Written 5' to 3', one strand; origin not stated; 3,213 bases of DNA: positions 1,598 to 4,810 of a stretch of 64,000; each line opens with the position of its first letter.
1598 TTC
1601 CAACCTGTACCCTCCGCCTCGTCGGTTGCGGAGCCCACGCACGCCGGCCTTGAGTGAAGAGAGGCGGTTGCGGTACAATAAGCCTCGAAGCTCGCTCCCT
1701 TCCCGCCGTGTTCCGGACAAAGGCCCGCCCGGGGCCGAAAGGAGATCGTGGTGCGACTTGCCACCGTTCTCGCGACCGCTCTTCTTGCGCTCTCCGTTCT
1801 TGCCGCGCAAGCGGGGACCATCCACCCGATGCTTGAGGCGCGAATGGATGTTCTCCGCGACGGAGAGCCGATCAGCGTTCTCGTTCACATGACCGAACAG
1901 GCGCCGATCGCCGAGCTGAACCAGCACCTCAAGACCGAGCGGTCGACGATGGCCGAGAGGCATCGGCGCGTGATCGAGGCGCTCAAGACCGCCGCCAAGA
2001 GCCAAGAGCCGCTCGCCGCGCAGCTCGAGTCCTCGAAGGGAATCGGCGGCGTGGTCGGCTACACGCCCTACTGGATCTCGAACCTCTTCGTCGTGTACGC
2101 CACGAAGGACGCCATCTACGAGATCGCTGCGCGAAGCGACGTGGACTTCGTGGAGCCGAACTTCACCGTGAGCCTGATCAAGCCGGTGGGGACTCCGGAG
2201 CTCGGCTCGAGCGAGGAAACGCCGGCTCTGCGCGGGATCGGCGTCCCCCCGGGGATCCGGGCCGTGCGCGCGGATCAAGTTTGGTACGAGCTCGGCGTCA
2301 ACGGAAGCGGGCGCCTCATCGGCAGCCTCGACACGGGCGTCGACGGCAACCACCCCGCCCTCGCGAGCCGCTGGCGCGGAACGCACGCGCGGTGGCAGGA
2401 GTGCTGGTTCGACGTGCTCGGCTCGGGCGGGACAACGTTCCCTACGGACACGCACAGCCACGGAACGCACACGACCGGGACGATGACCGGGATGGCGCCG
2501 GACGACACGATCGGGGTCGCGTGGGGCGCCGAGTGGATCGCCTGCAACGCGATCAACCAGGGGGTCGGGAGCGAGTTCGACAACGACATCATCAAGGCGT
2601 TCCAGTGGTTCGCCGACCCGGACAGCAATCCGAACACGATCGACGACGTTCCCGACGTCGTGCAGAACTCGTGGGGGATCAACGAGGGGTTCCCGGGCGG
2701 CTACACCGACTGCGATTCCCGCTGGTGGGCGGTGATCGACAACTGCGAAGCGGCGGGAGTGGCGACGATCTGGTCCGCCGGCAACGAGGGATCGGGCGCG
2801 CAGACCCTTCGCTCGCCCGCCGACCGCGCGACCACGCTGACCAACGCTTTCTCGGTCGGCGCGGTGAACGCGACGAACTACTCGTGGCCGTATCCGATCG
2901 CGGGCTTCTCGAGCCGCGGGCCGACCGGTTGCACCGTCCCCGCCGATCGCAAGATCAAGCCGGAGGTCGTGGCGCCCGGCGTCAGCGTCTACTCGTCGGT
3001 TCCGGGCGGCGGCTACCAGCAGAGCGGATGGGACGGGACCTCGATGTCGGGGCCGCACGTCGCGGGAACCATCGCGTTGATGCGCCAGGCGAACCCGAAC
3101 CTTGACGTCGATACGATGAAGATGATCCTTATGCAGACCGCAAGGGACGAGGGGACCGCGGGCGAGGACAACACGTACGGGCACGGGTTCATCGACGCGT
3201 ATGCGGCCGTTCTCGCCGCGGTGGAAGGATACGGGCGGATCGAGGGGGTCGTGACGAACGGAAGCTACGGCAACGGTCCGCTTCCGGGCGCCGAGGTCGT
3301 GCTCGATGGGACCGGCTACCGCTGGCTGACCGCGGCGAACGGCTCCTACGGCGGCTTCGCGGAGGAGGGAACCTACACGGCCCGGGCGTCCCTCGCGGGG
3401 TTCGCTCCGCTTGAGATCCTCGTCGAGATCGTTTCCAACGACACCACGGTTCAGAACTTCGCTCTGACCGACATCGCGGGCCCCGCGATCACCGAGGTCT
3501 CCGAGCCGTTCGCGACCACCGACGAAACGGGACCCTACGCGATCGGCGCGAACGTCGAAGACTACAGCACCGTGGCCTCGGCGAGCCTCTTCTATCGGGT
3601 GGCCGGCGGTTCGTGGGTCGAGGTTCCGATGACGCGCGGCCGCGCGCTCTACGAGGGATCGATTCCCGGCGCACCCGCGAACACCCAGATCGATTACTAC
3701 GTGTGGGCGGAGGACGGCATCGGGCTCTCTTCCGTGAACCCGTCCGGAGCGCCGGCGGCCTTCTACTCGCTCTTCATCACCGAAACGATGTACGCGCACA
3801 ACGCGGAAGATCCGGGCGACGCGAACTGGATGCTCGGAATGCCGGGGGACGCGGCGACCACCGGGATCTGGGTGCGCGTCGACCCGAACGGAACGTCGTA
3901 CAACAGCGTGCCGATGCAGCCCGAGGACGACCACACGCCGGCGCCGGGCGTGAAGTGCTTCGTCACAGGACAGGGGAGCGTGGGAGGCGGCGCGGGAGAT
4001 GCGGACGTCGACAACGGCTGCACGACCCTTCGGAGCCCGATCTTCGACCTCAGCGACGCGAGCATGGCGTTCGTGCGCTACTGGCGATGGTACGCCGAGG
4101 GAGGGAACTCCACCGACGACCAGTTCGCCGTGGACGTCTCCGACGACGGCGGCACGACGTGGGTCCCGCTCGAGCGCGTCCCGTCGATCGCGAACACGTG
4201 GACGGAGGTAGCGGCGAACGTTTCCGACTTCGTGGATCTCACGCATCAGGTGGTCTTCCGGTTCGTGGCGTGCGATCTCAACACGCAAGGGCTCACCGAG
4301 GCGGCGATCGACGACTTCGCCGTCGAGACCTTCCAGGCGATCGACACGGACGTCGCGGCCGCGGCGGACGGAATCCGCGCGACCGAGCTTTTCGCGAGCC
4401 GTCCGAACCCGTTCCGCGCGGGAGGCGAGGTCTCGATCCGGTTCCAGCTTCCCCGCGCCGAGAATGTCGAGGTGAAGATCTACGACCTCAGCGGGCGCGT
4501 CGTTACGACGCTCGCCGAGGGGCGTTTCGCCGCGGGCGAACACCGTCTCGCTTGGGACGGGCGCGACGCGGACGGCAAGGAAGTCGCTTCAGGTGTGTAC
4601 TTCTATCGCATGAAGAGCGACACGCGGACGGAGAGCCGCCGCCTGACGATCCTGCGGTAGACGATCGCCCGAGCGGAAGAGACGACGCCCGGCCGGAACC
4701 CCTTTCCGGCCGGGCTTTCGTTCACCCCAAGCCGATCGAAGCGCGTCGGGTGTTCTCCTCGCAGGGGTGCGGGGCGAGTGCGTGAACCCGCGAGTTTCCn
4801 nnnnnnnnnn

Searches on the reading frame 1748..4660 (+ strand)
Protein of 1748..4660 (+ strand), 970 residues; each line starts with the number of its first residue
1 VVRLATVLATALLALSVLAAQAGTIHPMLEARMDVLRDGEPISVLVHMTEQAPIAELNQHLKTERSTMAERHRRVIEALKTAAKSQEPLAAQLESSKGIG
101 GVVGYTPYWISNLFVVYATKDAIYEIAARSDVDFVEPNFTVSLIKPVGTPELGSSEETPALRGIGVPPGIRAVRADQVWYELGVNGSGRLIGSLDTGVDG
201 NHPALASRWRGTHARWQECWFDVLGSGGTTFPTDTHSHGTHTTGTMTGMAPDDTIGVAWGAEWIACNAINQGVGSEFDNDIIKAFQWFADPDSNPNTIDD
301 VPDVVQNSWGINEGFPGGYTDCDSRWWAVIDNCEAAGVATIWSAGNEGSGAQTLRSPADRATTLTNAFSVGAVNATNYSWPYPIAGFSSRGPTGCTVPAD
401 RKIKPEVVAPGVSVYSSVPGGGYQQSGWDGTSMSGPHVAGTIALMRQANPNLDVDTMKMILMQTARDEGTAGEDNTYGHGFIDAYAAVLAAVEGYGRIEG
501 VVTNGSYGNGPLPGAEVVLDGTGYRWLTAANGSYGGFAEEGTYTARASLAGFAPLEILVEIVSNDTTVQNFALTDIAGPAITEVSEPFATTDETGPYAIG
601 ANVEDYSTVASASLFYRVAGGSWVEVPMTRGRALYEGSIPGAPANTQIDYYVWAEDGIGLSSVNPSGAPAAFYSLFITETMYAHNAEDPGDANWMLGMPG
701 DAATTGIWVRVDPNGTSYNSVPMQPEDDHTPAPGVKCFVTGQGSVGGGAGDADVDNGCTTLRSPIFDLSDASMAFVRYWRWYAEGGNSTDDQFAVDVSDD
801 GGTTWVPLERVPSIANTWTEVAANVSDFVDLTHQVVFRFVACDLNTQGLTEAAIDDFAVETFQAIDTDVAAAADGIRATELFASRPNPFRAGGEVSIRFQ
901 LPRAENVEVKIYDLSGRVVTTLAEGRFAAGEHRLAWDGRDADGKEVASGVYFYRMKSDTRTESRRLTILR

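Call 60: search_protein_families(library=pfam, proteins=[window:1748-4660:+], max_evalue=0.0001)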
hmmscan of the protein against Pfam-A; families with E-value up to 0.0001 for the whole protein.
window:1748-4660:+ (970 aa): 5 families
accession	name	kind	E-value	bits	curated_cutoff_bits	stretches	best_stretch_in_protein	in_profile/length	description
PF00082.27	Peptidase_S8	-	3.3e-45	155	21.8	1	186-480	1-288/288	Subtilase family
PF13860.13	FlgD_ig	-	3.5e-13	49.8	27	1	892-959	9-77/79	FlgD Ig-like domain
PF13715.12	CarbopepD_reg_2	-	2.3e-06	28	32.2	1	498-574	1-77/88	CarboxypepD_reg-like domain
PF18962.6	Por_Secre_tail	-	9.6e-06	26.3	27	1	886-968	3-75/75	Secretion system C-terminal sorting domain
PF13585.12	CHU_C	-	5.1e-05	23.8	27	0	903-961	25-77/86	CHU_C Type IX secretion signal domain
